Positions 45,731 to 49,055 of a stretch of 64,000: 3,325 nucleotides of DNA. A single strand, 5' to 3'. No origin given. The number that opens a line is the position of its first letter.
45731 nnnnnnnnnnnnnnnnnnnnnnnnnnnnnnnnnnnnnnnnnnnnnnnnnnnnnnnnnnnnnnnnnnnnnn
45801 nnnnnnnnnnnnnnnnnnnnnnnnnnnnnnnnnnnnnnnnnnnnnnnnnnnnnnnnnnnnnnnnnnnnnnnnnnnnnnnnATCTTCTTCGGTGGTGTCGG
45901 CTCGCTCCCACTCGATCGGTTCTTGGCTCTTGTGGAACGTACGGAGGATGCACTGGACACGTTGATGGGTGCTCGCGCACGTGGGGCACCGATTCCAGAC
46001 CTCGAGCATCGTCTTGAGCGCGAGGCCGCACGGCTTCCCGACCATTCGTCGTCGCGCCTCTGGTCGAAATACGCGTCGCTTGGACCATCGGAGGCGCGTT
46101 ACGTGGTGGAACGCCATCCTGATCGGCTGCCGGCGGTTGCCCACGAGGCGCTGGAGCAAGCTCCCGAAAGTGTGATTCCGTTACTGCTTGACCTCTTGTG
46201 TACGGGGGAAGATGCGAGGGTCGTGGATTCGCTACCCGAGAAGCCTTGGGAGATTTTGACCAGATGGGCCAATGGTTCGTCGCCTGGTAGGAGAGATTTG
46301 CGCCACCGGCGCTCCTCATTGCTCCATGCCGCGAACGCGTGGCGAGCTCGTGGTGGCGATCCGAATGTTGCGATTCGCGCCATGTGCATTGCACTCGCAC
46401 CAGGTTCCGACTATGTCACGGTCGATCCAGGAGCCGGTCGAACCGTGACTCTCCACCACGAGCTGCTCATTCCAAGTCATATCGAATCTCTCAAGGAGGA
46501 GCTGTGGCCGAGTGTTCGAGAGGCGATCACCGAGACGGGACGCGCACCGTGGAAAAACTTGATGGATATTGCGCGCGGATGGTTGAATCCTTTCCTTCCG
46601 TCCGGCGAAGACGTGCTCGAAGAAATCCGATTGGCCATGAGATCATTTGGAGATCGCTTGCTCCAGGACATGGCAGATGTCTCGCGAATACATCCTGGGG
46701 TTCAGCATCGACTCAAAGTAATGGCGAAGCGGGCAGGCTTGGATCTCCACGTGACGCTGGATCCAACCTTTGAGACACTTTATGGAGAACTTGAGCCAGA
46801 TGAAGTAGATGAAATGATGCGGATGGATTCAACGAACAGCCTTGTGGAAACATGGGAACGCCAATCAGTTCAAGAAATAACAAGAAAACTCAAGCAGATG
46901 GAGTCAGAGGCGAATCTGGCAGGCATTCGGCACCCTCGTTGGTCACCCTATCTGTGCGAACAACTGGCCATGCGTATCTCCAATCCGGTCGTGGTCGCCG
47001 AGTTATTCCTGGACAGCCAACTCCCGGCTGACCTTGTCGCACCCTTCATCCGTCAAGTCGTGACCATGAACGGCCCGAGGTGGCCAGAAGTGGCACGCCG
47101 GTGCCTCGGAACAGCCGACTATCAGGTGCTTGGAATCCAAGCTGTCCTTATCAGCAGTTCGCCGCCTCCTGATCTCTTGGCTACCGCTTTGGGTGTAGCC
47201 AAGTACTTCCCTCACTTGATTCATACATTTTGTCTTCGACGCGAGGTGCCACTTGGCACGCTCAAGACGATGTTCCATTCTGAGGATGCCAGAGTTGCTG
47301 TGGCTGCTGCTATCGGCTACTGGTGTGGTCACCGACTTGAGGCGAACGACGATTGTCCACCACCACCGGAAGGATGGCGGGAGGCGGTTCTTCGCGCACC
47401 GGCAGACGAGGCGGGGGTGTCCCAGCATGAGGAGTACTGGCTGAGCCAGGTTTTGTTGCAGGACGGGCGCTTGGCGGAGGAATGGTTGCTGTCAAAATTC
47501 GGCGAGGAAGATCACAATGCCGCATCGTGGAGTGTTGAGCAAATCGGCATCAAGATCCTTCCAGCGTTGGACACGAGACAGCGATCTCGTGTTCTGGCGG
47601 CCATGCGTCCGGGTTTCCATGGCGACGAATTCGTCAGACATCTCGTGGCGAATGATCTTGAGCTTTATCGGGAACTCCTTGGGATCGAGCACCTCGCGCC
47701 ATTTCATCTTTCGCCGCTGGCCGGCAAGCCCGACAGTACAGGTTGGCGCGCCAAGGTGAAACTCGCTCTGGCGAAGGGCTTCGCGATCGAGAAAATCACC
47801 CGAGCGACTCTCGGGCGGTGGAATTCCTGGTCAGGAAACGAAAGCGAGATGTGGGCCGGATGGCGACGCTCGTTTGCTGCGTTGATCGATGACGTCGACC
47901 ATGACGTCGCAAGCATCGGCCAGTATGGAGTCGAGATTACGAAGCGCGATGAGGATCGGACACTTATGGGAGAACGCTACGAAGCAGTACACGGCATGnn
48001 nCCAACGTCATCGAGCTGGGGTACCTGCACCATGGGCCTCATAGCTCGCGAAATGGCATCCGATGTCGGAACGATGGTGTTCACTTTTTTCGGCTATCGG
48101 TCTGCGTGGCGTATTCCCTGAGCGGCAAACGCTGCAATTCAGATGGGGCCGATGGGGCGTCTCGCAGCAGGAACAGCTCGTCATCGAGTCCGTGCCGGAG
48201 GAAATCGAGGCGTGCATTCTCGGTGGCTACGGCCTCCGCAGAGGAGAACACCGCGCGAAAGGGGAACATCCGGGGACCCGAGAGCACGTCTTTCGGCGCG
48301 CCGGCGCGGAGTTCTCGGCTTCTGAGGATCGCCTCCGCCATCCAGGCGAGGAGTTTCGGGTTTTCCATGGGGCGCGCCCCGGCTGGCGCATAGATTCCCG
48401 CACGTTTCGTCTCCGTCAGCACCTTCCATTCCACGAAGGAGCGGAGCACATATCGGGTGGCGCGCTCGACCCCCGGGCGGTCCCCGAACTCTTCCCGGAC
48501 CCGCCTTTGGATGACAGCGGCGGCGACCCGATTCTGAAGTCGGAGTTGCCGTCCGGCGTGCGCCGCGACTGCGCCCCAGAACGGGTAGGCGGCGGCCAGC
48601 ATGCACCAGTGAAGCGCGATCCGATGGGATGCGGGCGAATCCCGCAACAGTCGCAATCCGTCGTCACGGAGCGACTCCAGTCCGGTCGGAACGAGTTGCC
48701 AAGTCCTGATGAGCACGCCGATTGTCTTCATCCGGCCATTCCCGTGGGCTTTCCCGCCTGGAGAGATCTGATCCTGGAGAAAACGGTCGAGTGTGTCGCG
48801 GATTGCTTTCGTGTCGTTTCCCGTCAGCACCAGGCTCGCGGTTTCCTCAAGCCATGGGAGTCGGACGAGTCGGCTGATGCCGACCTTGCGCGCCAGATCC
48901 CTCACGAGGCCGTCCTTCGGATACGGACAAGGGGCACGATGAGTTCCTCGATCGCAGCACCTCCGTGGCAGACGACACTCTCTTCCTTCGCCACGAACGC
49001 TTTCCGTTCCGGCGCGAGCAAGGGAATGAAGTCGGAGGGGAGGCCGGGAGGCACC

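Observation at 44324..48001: Lower-GC 1225-aa HTH, Mrr-like nuclease, P-loop NTPase and helical-sensor protein convergent to the BREX-like operon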

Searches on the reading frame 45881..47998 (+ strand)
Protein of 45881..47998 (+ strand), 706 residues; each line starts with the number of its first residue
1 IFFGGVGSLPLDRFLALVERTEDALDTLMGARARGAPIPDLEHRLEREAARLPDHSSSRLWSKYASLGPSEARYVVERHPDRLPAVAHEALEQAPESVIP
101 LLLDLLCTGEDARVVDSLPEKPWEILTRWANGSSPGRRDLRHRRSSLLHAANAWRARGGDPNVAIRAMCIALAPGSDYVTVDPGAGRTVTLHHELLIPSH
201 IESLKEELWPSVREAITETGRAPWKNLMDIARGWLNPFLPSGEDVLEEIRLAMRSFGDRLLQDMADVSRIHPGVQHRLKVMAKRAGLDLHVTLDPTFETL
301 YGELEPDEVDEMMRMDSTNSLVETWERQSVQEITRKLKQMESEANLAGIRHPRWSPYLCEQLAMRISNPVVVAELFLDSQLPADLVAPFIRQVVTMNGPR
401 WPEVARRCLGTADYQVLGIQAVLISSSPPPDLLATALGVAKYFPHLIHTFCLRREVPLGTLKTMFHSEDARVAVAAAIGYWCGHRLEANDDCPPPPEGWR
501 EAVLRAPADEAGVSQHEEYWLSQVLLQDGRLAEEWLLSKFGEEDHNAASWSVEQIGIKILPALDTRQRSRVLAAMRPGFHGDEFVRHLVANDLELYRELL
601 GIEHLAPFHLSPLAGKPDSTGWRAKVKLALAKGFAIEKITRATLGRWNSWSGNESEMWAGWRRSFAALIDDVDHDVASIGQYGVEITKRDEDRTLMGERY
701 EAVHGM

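Call 28: predict_structure(alignment_id=A3)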
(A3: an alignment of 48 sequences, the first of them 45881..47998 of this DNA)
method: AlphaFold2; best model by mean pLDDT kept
length: 706 residues; sequences in the alignment: 48
mean_pLDDT: 87.6   pTM: 0.73
mean pLDDT of the five models: 87.6, 87.0, 86.2, 85.6, 84.8
residues with pLDDT >= 90: 461; 70-90: 166; 50-70: 68; < 50: 11
segments of 3 or more residues with pLDDT < 50: 110-117
pLDDT, mean of each block of 10 residues (from residue 1): 61 81 88 85 90 82 93 93 90 95 83 52 91 68 94 96 96 86 68 87 94 93 93 86 81 95 96 95 93 92 69 64 91 95 92 88 92 95 95 90 96 95 94 96 91 93 94 93 74 79 81 73 92 91 61 89 95 81 90 96 93 91 96 96 81 88 95 95 96 91 68
secondary structure, 60 per line:
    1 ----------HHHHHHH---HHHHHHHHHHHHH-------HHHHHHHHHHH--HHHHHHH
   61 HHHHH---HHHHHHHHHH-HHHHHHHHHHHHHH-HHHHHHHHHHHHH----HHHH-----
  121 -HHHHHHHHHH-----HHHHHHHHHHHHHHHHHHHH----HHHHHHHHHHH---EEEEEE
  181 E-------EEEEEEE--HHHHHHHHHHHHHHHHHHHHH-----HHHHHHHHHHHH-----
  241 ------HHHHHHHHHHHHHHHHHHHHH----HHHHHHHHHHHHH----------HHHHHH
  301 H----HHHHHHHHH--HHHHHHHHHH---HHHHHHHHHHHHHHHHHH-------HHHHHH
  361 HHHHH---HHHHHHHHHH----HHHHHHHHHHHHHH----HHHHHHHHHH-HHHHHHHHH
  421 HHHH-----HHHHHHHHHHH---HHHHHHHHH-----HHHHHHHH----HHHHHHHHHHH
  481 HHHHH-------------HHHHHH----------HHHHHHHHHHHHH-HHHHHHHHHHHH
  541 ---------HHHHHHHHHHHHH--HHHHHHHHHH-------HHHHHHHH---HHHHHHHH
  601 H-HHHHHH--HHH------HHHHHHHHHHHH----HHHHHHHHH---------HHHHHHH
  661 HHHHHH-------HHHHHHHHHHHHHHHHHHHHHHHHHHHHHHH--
elements in order (helices of 4 or more, strands of 3 or more residues): H11-17 H21-33 H41-51 H54-65 H69-78 H80-93 H95-107 H112-115 H122-131 H137-156 H161-171 E175-181 E189-195 H198-218 H224-235 H247-267 H272-284 H295-301 H306-314 H317-326 H330-347 H355-365 H369-378 H383-396 H401-410 H412-424 H430-440 H444-452 H458-465 H470-485 H499-504 H515-527 H529-540 H550-562 H565-574 H582-589 H593-601 H603-608 H620-631 H636-644 H654-666 H674-704

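Call 32: fold_search(model_id=the predicted structure, library=pdb)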
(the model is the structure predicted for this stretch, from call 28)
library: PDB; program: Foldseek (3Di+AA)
matches with E <= 10: 815; with E <= 0.001: 7
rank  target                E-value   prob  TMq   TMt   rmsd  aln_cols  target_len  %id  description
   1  8gel_A                1.8e-04  0.80  0.07  0.09  30.9       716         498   12  Cryo-EM structure of synthetic tetrameric building block sC4 (released 2024-03-13)
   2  8ga7                  1.9e-04  0.82  0.07  0.10  29.5       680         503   12  Geometrically programmable nanomaterial construction using regularized protein building blocks (released 2024-03-13)
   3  8j07_m7               7.5e-04  0.98  0.14  0.15  22.2       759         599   13  96nm repeat of human respiratory doublet microtubule and associated axonemal complexes (released 2023-07-26)
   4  9hfl_A                7.8e-04  1.00  0.21  0.17  20.1       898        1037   10  Cryo-EM structure of the human snRNA export complex comprising CBC-PHAX-CRM1-RanGTP and capped-RNA (released 2025-07-16)
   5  7zbw_D                8.4e-04  1.00  0.23  0.21  19.5       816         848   10  CAND1-SCF-SKP2 CAND1 rolling-2 SCF engaged (released 2023-04-19)
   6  8cws_A                8.4e-04  0.66  0.08  0.10  27.2       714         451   10  Accurate computational design of genetically encoded 3D protein crystals (released 2023-11-01)
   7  6tc0_F                8.8e-04  0.99  0.18  0.15  24.7       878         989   12  Crystal structure of MMS19-CIAO1-CIAO2B CIA targeting complex (released 2020-07-29)
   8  1qgk_A                1.0e-03  1.00  0.29  0.26  16.5       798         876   11  STRUCTURE OF IMPORTIN BETA BOUND TO THE IBB DOMAIN OF IMPORTIN ALPHA (released 1999-05-24)
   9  6igx_B                1.3e-03  0.95  0.15  0.14  25.5       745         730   13  Crystal structure of human CAP-G in complex with CAP-H (released 2019-03-13)
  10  9g33_UT               1.8e-03  0.99  0.20  0.09  25.2       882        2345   11  Stalled 90S - Utp23-Krr1-deltaC3 (released 2025-06-18)
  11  3w5k_A                2.0e-03  1.00  0.28  0.25  17.6       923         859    9  Crystal structure of Snail1 and importin beta complex (released 2014-03-05)
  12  3c2h_A                2.3e-03  0.77  0.12  0.12  22.3       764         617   10  Crystal Structure of SYS-1 at 2.6A resolution (released 2008-05-20)
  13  8rbx_e                2.4e-03  0.82  0.14  0.12  33.2       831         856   12  Structure of Integrator-PP2A bound to a paused RNA polymerase II-DSIF-NELF-nucleosome complex (released 2024-02-07)
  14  3bct                  2.6e-03  0.92  0.13  0.16  22.1       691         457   11  THE ARMADILLO REPEAT REGION FROM MURINE BETA-CATENIN (released 1997-11-19)
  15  9rtt_Q                2.8e-03  0.90  0.15  0.13  30.7       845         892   11  Activated Elongation Complex with IWS1 and ELOF1 (released 2025-09-03)
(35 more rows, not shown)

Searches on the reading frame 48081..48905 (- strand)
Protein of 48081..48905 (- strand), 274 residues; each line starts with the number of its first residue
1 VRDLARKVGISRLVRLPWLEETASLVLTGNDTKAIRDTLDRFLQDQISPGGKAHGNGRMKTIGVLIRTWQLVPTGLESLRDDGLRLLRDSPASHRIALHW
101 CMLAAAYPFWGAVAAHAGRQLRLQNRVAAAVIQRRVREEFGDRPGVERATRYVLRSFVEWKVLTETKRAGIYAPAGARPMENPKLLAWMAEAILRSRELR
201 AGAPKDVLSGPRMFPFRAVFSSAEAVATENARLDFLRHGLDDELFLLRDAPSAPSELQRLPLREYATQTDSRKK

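Call 7: search_protein_families(library=pfam, proteins=[window:48081-48905:-], max_evalue=0.001)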
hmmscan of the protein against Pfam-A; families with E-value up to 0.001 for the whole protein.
window:48081-48905:- (274 aa): 0 families

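Call 8: search_protein_families(library=padloc, proteins=[window:48081-48905:-], max_evalue=0.001)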
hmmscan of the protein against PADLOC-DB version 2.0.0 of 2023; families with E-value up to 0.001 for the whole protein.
window:48081-48905:- (274 aa): 2 families
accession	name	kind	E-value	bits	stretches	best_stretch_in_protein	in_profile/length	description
PDLC02444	BrxA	-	1.1e-76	255.5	1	1-249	1-249/251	BrxA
PDLC02437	BrxA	-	1.8e-46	156.6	1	6-228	2-219/238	BrxA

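Call 81: find_related_loci(query=A6, collection=metagenome_contigs, flank=6000)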
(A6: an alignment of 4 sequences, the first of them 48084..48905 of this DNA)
Query A6 (274 aa) in metagenome_contigs; peptide patterns used: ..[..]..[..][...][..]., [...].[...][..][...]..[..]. (x = any residue, [..] = any of these).
308 stretches matched a pattern; 126 encode a relative of the query (tblastn E <= 1e-3); the best 80 are kept; 80 distinct loci.
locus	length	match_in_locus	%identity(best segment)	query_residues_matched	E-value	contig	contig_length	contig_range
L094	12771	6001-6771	51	7-261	1e-81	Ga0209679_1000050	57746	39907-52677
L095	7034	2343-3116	49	1-259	3e-81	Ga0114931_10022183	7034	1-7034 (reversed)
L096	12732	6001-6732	52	6-249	6e-81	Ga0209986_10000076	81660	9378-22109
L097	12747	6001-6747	51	1-249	7e-81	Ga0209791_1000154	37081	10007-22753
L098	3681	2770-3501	51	7-251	1e-80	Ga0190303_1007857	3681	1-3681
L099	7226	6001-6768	50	1-256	3e-80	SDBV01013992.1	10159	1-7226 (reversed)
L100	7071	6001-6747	50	1-249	3e-80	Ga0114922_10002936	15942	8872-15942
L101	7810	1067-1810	51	1-248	9e-80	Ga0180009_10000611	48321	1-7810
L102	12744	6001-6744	50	1-248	3e-79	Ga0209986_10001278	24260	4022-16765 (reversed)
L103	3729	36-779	50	1-248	1e-79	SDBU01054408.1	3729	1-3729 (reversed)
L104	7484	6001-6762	49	1-254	3e-79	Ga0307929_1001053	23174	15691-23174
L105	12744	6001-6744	50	1-248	3e-79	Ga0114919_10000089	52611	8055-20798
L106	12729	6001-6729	52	7-249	2e-79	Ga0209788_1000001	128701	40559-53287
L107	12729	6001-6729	51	7-249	5e-79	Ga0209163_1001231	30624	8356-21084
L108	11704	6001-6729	51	7-249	5e-79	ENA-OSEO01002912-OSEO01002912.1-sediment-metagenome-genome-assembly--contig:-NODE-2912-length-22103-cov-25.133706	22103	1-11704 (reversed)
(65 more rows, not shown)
